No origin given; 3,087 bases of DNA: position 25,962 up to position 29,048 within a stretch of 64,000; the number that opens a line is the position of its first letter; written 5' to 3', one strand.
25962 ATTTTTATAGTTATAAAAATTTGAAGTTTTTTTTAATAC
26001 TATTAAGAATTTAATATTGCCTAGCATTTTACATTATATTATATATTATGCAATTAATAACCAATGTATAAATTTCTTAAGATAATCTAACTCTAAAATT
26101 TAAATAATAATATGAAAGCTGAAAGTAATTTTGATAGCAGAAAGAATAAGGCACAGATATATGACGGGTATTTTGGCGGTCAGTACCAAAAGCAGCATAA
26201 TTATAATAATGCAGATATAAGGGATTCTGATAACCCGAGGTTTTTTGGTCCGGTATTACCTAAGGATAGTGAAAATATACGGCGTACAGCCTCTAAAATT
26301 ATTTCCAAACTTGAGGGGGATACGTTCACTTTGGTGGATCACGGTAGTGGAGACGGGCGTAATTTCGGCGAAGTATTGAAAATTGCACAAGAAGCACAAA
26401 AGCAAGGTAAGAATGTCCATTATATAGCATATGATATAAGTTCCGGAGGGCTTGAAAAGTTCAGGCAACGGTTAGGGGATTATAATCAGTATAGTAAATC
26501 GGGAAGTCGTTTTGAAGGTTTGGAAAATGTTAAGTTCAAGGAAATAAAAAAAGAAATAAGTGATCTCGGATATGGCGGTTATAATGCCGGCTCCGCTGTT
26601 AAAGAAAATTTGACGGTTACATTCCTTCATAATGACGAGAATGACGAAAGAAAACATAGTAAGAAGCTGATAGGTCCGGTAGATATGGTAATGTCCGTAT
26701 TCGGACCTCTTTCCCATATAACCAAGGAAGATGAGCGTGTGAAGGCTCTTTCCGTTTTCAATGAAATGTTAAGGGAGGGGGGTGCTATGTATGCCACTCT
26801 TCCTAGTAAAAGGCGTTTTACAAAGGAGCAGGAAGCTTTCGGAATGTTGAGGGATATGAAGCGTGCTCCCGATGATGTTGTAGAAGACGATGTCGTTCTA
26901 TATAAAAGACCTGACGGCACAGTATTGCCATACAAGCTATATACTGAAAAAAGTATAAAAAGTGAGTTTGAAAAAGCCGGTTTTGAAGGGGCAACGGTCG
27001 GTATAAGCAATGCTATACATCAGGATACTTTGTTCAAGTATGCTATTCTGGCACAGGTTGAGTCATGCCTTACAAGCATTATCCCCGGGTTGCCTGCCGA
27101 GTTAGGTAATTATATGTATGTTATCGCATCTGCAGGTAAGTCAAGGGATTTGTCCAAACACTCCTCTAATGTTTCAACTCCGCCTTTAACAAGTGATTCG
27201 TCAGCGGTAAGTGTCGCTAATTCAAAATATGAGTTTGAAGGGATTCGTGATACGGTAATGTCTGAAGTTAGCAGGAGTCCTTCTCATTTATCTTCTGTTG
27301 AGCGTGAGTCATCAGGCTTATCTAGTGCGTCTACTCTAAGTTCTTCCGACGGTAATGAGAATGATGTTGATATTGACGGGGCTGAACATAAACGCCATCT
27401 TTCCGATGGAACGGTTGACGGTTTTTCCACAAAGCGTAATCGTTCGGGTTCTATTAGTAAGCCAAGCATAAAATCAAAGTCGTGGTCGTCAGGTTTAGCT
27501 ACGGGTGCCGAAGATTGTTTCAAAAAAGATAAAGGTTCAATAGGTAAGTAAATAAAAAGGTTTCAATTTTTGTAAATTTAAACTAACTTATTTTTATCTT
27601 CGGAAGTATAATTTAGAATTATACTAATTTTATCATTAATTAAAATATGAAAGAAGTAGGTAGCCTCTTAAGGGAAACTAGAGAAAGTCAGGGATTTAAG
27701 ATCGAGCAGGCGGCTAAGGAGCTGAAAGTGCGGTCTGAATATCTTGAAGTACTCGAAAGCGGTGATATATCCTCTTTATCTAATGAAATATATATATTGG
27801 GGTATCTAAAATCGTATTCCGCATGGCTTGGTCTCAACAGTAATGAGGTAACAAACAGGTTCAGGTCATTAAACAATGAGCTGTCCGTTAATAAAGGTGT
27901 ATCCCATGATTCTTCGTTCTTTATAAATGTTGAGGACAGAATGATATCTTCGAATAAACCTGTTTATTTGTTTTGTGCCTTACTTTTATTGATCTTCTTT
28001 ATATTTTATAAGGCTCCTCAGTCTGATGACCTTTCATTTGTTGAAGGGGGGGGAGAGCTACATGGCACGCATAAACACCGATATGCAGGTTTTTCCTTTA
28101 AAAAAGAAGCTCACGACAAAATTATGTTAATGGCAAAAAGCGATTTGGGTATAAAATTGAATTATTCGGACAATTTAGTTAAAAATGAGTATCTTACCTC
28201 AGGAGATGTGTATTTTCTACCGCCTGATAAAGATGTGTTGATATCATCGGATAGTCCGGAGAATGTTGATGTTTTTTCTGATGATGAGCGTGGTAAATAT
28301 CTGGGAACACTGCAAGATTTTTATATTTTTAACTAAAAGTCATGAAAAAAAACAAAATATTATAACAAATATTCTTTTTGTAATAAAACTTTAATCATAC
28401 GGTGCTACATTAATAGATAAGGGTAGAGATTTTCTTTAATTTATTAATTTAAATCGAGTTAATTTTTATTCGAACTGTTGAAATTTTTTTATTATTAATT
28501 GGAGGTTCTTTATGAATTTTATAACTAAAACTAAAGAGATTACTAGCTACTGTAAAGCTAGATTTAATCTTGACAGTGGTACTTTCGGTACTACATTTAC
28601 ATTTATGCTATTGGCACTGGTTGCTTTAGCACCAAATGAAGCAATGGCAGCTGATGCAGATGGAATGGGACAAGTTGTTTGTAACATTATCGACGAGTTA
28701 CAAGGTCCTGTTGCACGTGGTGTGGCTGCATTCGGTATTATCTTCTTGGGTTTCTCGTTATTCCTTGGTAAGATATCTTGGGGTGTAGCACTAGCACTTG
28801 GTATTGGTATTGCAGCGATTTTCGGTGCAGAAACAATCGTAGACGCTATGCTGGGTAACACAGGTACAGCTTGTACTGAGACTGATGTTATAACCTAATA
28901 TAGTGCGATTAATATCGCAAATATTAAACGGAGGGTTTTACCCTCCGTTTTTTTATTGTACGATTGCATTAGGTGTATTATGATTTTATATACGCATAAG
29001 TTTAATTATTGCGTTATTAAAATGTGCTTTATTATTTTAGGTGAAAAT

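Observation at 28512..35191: Orphan virB2-virB4 module coupled to a giant non-VirB6 secreted protein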

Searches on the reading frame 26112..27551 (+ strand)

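Call 5: search_protein_families(library=pfam, proteins=[window:26112-27551:+], max_evalue=0.01)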
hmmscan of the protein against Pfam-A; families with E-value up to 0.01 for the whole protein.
window:26112-27551:+ (479 aa): 4 families
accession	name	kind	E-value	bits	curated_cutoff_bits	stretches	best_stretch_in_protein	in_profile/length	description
PF10017.15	Methyltransf_33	-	4.8e-05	23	23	1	57-123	50-110/304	Histidine-specific methyltransferase, SAM-dependent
PF08242.18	Methyltransf_12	-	0.00017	22.7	30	0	78-133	4-52/98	Methyltransferase domain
PF13649.12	Methyltransf_25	-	0.00046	21.3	27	0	165-224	44-97/97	Methyltransferase domain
PF13489.12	Methyltransf_23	-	0.00081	19.6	27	1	64-292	13-160/164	Methyltransferase domain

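Call 6: search_protein_families(library=ncbifam, proteins=[window:26112-27551:+], max_evalue=0.01)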
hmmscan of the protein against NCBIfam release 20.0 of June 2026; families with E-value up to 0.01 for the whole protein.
window:26112-27551:+ (479 aa): 1 family
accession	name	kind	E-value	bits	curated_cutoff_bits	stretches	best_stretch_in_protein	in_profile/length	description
TIGR03439.1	methyl_EasF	subfamily_domain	0.0021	17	205.55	1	57-117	64-120/321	EasF family methyltransferase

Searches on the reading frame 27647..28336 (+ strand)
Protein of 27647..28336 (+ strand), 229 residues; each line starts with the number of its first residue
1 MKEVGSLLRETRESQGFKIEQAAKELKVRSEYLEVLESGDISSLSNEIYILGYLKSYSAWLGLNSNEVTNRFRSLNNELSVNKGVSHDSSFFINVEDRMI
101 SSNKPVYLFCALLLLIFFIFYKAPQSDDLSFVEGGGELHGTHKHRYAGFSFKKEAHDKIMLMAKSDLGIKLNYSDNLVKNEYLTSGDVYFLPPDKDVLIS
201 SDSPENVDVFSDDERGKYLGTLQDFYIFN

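Call 5: search_protein_families(library=pfam, proteins=[window:27647-28336:+], max_evalue=0.01)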
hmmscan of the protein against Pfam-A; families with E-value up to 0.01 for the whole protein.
window:27647-28336:+ (229 aa): 3 families
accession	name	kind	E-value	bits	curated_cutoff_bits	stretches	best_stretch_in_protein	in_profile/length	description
PF13413.12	HTH_25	-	4.8e-18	65.2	24.6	1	7-68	1-62/62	Helix-turn-helix domain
PF12844.13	HTH_19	-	0.00045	20.5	30.2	1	5-40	1-36/64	Helix-turn-helix domain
PF13560.12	HTH_31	-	0.001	19.8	27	1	4-42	2-40/64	Helix-turn-helix domain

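Call 6: search_protein_families(library=ncbifam, proteins=[window:27647-28336:+], max_evalue=0.01)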
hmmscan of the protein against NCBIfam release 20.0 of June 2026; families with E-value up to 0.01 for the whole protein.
window:27647-28336:+ (229 aa): 1 family
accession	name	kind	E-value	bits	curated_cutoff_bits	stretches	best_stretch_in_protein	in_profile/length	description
NF041534.1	rodZ_Strepcoccus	equivalog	6.1e-11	42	375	1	2-121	4-124/275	cytoskeleton protein RodZ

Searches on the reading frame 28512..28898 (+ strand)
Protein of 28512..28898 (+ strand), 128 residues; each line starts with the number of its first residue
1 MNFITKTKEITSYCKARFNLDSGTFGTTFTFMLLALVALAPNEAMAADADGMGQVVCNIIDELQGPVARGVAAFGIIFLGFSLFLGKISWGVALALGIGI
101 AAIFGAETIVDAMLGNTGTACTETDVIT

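Call 5: search_protein_families(library=pfam, proteins=[window:28512-28898:+], max_evalue=0.01)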
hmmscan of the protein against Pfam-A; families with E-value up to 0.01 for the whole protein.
window:28512-28898:+ (128 aa): 1 family
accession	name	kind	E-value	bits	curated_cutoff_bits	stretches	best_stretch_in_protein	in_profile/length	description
PF04956.18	TrbC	-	7.4e-19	68.2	27.9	1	28-112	12-97/98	TrbC/VIRB2 pilin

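Call 6: search_protein_families(library=ncbifam, proteins=[window:28512-28898:+], max_evalue=0.01)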
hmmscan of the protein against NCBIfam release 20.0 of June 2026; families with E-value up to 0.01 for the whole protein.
window:28512-28898:+ (128 aa): 2 families
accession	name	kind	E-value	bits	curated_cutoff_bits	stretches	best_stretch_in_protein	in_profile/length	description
NF010431.0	PRK13857.1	equivalog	4.7e-06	26.6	103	1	15-115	18-118/120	pilin major subunit VirB2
NF010467.0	PRK13892.1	equivalog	0.0034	17.3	179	1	17-115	7-112/145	conjugal transfer system pilin TrbC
